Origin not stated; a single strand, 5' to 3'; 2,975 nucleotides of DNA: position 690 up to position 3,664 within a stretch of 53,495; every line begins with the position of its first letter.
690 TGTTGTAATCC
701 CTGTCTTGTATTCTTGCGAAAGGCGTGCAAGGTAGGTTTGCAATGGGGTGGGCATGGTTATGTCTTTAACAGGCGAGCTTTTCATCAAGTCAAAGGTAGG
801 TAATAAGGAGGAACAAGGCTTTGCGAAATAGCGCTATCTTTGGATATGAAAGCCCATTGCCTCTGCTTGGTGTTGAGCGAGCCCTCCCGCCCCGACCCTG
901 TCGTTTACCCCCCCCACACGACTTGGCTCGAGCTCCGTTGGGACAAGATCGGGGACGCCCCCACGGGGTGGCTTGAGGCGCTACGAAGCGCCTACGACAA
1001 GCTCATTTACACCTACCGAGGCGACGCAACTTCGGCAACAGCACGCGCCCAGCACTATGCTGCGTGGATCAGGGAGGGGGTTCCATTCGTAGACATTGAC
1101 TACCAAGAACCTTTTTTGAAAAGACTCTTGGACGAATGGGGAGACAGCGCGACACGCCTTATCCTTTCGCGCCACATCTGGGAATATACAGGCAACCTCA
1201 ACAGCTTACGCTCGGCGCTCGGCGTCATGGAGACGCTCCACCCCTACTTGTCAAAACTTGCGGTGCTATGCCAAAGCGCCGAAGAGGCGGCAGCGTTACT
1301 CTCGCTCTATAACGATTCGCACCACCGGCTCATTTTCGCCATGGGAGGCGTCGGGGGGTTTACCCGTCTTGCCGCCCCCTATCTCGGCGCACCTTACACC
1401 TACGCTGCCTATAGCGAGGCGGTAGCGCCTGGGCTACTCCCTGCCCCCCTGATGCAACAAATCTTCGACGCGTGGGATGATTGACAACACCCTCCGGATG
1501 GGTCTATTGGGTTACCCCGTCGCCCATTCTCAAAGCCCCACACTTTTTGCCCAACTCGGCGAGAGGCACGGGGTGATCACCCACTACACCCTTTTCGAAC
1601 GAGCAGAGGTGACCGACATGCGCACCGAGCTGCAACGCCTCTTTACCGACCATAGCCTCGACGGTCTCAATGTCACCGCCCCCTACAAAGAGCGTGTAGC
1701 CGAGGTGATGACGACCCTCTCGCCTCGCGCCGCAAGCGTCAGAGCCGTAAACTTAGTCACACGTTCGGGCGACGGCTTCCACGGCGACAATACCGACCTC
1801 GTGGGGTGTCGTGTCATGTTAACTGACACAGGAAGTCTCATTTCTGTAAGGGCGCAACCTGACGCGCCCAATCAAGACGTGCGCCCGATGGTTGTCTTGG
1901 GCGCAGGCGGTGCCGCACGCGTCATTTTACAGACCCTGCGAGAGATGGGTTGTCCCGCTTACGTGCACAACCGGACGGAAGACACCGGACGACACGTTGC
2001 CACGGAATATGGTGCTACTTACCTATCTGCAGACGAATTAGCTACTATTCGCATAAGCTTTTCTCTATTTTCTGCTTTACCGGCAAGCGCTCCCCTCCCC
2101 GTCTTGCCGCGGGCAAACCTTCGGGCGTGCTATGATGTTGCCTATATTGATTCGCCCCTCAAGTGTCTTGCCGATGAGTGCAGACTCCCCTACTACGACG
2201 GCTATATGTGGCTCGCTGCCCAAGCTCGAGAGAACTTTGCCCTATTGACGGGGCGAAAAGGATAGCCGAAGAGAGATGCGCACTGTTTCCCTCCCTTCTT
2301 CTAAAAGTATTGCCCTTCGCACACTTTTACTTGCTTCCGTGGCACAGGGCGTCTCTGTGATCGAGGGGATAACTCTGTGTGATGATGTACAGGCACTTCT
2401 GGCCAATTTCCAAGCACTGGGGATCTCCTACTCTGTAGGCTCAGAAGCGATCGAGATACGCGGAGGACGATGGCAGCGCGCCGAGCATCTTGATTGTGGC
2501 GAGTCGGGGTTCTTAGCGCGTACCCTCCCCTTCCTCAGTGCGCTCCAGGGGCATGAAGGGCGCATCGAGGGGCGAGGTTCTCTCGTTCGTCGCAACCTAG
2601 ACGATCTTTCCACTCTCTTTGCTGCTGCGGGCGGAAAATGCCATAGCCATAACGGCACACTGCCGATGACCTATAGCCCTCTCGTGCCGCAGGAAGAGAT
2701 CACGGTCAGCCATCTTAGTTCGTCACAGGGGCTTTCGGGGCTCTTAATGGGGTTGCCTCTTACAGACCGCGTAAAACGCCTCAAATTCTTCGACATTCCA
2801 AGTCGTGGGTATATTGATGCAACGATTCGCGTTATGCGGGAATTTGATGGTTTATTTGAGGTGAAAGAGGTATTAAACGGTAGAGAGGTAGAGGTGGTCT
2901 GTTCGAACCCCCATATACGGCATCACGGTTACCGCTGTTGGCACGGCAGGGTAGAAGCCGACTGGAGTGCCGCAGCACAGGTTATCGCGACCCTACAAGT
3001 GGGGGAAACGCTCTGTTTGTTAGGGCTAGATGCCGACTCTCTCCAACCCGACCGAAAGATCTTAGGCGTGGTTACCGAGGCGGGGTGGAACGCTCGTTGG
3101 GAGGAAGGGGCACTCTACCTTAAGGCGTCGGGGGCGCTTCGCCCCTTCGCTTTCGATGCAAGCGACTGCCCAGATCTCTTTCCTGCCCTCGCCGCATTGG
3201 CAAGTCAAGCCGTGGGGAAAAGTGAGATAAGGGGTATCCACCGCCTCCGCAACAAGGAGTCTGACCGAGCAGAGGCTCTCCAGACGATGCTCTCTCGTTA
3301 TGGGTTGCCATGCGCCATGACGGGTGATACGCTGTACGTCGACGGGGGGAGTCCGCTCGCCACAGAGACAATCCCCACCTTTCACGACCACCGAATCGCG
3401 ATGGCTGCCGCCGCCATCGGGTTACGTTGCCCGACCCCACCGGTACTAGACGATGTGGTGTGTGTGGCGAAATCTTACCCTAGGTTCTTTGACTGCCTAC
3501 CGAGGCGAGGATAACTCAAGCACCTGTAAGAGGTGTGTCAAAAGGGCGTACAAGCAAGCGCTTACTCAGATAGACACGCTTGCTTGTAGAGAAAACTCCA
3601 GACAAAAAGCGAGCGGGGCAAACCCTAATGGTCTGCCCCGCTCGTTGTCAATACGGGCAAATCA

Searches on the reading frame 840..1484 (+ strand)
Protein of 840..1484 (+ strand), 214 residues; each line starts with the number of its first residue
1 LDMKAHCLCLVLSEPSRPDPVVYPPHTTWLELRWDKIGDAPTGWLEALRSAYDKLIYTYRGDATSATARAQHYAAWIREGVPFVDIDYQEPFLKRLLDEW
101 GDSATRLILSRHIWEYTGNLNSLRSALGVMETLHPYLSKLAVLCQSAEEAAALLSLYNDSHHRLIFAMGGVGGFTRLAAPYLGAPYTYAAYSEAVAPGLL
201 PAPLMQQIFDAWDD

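Call 25: search_protein_families(library=pfam, proteins=[window:840-1484:+], max_evalue=0.00001)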
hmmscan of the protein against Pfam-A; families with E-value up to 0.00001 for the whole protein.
window:840-1484:+ (214 aa): 1 family
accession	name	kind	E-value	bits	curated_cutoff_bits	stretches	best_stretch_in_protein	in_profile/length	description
PF01487.21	DHquinase_I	-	1.2e-19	71.8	22.2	1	30-208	27-229/230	Type I 3-dehydroquinase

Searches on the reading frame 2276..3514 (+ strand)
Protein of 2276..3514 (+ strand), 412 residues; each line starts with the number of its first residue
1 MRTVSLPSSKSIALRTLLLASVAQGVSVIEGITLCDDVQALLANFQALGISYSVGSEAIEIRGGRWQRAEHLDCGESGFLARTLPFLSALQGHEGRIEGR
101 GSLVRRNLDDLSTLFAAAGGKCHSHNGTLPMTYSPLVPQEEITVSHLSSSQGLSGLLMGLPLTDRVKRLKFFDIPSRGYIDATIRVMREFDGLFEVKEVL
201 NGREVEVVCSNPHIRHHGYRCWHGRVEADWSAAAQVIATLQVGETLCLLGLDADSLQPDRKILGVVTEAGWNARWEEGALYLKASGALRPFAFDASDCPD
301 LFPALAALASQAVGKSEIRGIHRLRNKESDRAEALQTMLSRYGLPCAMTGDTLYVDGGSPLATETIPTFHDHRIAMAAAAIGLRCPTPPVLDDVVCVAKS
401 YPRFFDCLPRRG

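Call 25: search_protein_families(library=pfam, proteins=[window:2276-3514:+], max_evalue=0.00001)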
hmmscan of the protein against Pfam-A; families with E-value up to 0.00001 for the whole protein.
window:2276-3514:+ (412 aa): 1 family
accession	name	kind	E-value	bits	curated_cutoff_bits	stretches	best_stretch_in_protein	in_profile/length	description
PF00275.25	EPSP_synthase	-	4.3e-55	187.5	22.8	1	3-407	10-416/417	EPSP synthase (3-phosphoshikimate 1-carboxyvinyltransferase)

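Call 74: find_encoding_contigs(protein=window:2276-3514:+, flank=10000, max_places=2)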
Protein window:2276-3514:+ (412 aa): 3 contigs read that carry it; 2 places shown.
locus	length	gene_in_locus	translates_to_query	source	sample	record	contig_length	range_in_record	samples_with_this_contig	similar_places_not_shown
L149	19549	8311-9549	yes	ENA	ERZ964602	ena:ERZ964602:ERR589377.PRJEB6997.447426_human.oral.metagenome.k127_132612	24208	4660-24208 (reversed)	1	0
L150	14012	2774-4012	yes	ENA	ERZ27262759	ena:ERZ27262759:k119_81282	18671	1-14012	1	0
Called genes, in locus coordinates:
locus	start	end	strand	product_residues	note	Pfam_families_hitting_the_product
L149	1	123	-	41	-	?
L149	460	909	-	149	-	PF00825:Ribonuclease_P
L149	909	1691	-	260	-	PF02602:HEM4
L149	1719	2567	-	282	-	PF14093:DUF4271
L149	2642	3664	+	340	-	PF13685:Fe-ADH_2 (weak), PF01761:DHQ_synthase, PF24621:DHQS_C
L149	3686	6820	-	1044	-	PF02384:N6_Mtase, PF07669:Eco57I (weak), PF18135:Type_ISP_C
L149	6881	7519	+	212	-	PF01487:DHquinase_I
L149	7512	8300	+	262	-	PF08501:Shikimate_dh_N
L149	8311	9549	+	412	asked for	PF00275:EPSP_synthase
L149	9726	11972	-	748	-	PF00691:OmpA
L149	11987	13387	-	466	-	PF18990:DUF5723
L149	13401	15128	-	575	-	-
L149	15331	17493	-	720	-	PF13623:SurA_N_2, PF13624:SurA_N_3, PF13145:Rotamase_2, PF13616:Rotamase_3, PF00639:Rotamase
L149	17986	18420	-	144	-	PF05099:TerB (faint)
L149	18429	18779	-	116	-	-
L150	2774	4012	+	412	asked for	PF00275:EPSP_synthase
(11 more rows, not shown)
